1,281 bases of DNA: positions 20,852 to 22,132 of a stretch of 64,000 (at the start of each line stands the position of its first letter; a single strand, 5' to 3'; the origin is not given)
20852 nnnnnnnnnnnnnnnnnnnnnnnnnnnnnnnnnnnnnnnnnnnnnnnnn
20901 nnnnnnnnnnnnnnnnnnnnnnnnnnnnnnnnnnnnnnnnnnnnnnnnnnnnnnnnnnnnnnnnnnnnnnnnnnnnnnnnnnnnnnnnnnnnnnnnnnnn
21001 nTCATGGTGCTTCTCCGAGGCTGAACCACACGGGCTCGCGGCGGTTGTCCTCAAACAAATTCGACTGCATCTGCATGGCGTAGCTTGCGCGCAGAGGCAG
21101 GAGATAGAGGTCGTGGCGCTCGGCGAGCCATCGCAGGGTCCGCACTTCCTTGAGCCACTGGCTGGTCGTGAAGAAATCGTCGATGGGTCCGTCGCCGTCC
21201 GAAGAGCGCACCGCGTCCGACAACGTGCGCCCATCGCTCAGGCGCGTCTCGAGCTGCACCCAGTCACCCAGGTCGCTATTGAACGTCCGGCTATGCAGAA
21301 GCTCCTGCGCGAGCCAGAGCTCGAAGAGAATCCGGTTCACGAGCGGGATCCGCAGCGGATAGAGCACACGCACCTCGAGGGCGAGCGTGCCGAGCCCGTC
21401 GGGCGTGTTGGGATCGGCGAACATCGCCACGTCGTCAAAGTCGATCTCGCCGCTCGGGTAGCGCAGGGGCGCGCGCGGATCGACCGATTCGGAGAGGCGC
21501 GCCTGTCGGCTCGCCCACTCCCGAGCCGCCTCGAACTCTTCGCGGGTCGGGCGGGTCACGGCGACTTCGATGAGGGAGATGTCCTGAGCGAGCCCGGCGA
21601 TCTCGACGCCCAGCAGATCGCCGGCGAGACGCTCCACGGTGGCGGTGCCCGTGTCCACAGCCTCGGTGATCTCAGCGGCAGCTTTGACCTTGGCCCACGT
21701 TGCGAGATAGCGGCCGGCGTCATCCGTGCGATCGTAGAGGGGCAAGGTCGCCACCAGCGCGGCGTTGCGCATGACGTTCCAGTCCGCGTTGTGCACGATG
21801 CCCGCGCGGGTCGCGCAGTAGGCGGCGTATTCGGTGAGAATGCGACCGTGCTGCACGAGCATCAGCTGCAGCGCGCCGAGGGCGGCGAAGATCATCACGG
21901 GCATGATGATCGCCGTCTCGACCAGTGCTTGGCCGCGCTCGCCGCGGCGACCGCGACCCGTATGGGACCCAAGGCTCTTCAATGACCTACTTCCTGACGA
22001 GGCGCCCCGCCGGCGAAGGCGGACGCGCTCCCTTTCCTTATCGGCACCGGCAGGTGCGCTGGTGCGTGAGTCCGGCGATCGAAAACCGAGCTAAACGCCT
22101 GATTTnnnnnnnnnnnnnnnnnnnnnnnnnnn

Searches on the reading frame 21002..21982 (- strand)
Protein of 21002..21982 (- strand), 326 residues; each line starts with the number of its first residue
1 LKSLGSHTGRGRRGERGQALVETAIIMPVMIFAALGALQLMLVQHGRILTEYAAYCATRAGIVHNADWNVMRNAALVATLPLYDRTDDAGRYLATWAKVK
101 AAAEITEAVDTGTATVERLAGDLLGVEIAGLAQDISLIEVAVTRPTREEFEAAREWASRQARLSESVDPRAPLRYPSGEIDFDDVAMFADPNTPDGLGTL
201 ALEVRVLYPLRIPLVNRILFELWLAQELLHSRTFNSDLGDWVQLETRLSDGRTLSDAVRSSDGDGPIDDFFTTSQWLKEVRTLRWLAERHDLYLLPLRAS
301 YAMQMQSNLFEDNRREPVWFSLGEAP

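Call 6: search_protein_families(library=pfam, proteins=[window:21002-21982:-], max_evalue=0.01)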
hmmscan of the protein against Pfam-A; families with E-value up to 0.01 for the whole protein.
window:21002-21982:- (326 aa): 1 family
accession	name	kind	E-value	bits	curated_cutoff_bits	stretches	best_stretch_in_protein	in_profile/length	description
PF07811.17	TadE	-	1.9e-06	28.3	22.9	1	17-58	1-42/43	TadE-like protein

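Call 10: search_protein_families(library=ncbifam, proteins=[window:21002-21982:-], max_evalue=0.01)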
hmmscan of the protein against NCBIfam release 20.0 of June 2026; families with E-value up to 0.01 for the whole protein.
window:21002-21982:- (326 aa): 0 families
